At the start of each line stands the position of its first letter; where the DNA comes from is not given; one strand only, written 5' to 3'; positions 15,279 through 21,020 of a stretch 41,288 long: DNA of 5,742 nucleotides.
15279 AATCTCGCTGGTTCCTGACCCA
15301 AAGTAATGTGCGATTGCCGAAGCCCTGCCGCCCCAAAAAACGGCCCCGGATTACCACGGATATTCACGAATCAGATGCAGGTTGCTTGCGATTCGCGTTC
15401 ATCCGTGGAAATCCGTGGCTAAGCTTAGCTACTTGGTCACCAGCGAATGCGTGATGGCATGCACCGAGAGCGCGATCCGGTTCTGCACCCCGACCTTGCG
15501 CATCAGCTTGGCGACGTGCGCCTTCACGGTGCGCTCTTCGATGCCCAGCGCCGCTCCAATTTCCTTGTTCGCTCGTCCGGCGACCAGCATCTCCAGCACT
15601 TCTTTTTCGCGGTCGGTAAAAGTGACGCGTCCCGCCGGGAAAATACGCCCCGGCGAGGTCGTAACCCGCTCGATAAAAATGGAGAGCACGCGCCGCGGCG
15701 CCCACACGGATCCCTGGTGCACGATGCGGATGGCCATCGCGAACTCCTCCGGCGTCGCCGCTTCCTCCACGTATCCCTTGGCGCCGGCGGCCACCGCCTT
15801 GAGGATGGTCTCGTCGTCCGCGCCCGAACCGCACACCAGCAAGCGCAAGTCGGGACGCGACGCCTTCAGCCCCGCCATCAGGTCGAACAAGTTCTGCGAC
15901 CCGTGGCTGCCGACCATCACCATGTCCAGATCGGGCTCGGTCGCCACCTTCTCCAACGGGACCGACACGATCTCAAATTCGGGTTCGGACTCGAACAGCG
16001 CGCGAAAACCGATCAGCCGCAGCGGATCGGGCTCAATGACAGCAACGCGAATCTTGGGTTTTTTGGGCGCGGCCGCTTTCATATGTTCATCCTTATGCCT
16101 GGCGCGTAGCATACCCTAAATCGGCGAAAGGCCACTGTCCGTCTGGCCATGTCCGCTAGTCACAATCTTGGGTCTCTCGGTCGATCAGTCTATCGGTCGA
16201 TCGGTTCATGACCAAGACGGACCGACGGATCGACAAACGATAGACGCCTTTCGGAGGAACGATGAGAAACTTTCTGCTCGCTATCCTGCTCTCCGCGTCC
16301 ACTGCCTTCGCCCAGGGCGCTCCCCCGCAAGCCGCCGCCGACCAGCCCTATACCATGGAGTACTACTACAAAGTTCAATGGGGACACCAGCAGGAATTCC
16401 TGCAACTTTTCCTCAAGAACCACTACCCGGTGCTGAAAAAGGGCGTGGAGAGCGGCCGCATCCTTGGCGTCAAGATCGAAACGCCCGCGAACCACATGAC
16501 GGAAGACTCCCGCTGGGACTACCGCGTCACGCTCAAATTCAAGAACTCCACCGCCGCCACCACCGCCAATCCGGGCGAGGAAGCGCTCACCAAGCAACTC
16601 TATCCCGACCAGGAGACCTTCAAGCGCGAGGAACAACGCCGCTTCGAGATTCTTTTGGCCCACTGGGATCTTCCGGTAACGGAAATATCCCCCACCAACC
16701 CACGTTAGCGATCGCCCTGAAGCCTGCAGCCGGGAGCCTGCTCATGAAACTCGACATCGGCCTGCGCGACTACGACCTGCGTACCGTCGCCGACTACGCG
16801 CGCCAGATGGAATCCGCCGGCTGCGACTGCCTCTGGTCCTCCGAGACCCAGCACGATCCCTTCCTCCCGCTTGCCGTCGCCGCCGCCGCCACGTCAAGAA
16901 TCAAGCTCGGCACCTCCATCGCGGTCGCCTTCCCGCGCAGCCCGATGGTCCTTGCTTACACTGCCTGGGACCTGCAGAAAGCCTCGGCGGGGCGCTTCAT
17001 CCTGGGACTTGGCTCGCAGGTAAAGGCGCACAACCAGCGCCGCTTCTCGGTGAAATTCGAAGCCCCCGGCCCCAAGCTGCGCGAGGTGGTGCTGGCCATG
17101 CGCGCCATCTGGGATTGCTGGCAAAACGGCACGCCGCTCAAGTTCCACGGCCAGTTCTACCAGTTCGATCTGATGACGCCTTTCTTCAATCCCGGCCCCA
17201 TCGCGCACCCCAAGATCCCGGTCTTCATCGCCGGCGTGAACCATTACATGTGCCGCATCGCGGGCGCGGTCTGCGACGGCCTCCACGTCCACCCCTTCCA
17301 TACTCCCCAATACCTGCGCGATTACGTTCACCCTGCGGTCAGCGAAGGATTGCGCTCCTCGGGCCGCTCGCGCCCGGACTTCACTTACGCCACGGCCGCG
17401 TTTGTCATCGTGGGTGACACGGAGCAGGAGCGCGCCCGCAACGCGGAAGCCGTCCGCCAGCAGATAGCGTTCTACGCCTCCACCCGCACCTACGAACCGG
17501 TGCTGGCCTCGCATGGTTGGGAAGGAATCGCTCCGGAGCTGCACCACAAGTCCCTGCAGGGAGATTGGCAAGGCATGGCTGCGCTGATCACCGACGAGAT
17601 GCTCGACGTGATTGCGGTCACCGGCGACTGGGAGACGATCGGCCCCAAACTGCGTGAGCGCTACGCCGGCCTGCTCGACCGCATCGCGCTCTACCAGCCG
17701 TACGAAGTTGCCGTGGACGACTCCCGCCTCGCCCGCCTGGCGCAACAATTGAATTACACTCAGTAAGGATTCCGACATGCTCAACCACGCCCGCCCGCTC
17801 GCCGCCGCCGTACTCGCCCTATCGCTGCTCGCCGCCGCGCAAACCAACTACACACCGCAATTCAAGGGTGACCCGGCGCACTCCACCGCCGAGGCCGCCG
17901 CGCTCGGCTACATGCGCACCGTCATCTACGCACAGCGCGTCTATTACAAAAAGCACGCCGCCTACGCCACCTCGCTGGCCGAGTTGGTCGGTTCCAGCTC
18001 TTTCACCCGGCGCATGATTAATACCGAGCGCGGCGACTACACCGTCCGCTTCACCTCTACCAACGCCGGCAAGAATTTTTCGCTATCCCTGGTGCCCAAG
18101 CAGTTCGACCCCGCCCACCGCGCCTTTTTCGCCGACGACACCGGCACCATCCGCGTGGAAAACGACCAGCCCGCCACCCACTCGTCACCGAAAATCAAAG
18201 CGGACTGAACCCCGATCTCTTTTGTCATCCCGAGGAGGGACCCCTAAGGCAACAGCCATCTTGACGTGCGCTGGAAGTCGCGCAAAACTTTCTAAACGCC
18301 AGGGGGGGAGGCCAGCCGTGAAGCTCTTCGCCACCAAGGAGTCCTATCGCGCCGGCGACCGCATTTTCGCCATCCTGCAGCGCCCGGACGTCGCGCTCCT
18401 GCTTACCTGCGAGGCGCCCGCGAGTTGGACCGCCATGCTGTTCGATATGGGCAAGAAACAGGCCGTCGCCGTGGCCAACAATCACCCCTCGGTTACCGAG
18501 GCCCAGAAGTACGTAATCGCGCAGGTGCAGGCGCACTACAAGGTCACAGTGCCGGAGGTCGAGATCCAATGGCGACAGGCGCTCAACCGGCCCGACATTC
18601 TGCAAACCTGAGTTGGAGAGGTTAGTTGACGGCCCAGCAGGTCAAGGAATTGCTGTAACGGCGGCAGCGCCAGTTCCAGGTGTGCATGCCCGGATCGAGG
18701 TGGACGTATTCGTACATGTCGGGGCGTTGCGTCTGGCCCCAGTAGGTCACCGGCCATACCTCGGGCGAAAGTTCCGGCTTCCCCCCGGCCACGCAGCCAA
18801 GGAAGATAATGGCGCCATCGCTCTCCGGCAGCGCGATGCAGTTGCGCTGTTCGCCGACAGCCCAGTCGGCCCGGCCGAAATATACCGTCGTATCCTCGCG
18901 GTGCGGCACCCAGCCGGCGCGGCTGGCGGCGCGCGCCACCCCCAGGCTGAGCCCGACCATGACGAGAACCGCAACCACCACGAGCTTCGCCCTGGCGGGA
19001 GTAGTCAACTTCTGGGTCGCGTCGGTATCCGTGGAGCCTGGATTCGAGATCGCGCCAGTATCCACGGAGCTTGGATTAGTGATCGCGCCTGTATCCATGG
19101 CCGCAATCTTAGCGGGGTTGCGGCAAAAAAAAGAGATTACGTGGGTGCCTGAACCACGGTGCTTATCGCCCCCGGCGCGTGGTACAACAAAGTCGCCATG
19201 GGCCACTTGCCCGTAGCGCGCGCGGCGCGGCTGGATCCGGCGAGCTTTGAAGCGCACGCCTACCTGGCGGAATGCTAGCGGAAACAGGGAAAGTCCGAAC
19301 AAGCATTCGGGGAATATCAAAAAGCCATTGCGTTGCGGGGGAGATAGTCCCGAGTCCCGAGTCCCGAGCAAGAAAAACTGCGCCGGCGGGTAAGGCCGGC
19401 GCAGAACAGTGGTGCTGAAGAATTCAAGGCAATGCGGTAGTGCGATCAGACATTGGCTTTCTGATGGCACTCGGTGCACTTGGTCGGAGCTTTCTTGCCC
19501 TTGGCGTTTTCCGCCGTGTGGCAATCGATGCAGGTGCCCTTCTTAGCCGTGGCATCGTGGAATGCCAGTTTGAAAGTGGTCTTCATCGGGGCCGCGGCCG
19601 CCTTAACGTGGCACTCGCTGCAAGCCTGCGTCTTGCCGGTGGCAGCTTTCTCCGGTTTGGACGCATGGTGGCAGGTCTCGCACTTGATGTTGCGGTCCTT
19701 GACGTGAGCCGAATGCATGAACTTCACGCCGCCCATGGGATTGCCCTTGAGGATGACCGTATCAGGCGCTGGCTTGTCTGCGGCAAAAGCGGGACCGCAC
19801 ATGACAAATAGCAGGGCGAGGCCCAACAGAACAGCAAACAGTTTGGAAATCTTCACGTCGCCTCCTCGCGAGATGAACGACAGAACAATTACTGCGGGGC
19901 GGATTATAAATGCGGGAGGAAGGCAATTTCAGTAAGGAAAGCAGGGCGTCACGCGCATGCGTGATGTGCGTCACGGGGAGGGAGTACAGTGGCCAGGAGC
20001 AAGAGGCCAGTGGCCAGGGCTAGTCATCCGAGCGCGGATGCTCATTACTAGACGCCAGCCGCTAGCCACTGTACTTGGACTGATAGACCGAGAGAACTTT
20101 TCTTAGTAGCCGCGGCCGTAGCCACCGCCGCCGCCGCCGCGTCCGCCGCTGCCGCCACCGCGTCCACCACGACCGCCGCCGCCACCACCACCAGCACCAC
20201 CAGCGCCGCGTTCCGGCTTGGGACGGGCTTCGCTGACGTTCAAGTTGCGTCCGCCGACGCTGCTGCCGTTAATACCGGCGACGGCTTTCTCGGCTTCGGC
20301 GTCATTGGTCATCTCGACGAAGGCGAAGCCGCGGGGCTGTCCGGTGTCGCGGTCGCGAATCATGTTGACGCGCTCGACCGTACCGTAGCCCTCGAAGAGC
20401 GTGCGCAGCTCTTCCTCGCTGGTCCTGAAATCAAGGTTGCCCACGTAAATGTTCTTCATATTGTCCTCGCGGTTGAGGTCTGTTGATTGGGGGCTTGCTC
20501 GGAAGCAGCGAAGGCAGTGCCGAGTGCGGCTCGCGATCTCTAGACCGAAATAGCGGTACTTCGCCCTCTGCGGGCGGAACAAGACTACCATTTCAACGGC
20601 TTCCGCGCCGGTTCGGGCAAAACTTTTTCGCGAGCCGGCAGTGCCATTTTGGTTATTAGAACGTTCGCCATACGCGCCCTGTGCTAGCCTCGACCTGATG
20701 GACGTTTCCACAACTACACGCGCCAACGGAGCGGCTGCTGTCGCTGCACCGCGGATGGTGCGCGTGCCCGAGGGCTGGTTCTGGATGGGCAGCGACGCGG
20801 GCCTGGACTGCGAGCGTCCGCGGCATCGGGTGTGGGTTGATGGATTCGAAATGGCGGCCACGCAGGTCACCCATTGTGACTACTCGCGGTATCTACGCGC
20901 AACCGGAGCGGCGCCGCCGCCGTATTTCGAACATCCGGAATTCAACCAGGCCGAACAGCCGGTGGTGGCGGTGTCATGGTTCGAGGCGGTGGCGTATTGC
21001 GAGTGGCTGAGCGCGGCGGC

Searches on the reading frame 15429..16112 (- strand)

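Call 7: search_protein_families(library=pfam, proteins=[window:15429-16112:-])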
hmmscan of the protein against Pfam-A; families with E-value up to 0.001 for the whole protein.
window:15429-16112:- (227 aa): 3 families
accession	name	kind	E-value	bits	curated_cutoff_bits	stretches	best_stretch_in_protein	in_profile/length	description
PF00196.25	GerE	-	1.7e-18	66.4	23.5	1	164-218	2-56/57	Bacterial regulatory proteins, luxR family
PF16968.11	TadZ_N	-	0.00038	20.6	26.4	0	73-130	58-118/133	Pilus assembly protein TadZ N-terminal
PF08281.18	Sigma70_r4_2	-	0.00055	20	25.7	1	167-206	13-53/54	Sigma-70, region 4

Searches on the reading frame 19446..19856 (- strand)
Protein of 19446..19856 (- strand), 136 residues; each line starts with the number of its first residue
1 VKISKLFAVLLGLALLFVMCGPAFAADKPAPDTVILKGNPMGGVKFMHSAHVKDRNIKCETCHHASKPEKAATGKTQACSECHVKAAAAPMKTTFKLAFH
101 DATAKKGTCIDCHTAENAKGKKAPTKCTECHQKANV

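Call 24: search_protein_families(library=ncbifam, proteins=[window:19446-19856:-], max_evalue=0.001)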
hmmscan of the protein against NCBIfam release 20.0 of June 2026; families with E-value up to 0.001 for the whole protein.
window:19446-19856:- (136 aa): 4 families
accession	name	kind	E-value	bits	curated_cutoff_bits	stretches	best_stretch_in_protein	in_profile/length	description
NF045713.1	CxxCH_16_HmcA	equivalog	6.2e-07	28.4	400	1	47-134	158-255/541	sulfate respiration complex hexadecaheme cytochrome HmcA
NF041781.1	mnquin_red_QrcA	equivalog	0.00024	20.7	180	1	43-87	30-75/174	menaquinone reductase multiheme cytochrome c subunit QrcA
TIGR03153.1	cytochr_NrfH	equivalog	0.00033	20.7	134.2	0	38-134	34-136/138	cytochrome c nitrite reductase small subunit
NF047727.1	4hemeCytCCctA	equivalog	0.00038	20.6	180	0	50-133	33-106/109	tetraheme c-type cytochrome CctA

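Call 38: find_related_loci(query=window:19446-19856:-, collection=metagenome_contigs, flank=3000)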
Query window:19446-19856:- (136 aa) in metagenome_contigs; peptide patterns used: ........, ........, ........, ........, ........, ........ (x = any residue, [..] = any of these).
313 stretches matched a pattern; 100 encode a relative of the query (tblastn E <= 1e-3); the best 80 are kept; 80 distinct loci.
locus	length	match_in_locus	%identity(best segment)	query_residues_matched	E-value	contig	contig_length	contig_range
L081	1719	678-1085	94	1-136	4e-87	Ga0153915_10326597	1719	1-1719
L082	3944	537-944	93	1-136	4e-82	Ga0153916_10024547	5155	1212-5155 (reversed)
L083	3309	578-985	93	1-136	2e-82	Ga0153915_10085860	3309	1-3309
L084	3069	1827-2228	83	2-135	1e-74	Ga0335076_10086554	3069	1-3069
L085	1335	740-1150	79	1-136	1e-72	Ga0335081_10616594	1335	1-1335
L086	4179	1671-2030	86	17-136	9e-67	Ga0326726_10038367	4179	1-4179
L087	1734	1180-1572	69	6-136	3e-60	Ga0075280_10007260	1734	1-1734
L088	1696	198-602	65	1-136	8e-57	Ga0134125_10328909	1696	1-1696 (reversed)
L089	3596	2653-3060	64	1-136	2e-48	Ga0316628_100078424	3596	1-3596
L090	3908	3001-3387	63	3-135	3e-48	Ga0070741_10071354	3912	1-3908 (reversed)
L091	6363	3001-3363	65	6-131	6e-47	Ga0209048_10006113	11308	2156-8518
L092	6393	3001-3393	61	6-136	7e-47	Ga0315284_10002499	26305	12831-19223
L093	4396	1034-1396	67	6-131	8e-47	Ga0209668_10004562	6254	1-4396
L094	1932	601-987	61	3-136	8e-47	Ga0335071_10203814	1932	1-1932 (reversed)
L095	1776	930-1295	65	6-131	9e-47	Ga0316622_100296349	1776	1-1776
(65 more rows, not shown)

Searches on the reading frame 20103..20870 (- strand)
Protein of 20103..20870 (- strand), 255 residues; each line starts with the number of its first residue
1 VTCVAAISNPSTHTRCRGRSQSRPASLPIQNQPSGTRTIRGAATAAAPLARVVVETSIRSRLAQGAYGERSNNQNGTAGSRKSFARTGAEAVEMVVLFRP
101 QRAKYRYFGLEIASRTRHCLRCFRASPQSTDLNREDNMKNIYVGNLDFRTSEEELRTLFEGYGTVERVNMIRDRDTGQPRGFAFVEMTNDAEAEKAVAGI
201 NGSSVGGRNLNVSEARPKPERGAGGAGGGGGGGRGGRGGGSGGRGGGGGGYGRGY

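Call 7: search_protein_families(library=pfam, proteins=[window:20103-20870:-])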
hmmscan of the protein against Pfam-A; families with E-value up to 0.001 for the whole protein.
window:20103-20870:- (255 aa): 2 families
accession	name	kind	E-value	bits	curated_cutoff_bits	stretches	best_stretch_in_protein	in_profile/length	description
PF00076.28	RRM_1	-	1.3e-22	79.9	20.7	1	141-210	1-69/70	RNA recognition motif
PF13893.12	RRM_5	-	0.00012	22.2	27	1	143-213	31-97/125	RNA recognition motif. (a.k.a. RRM, RBD, or RNP domain)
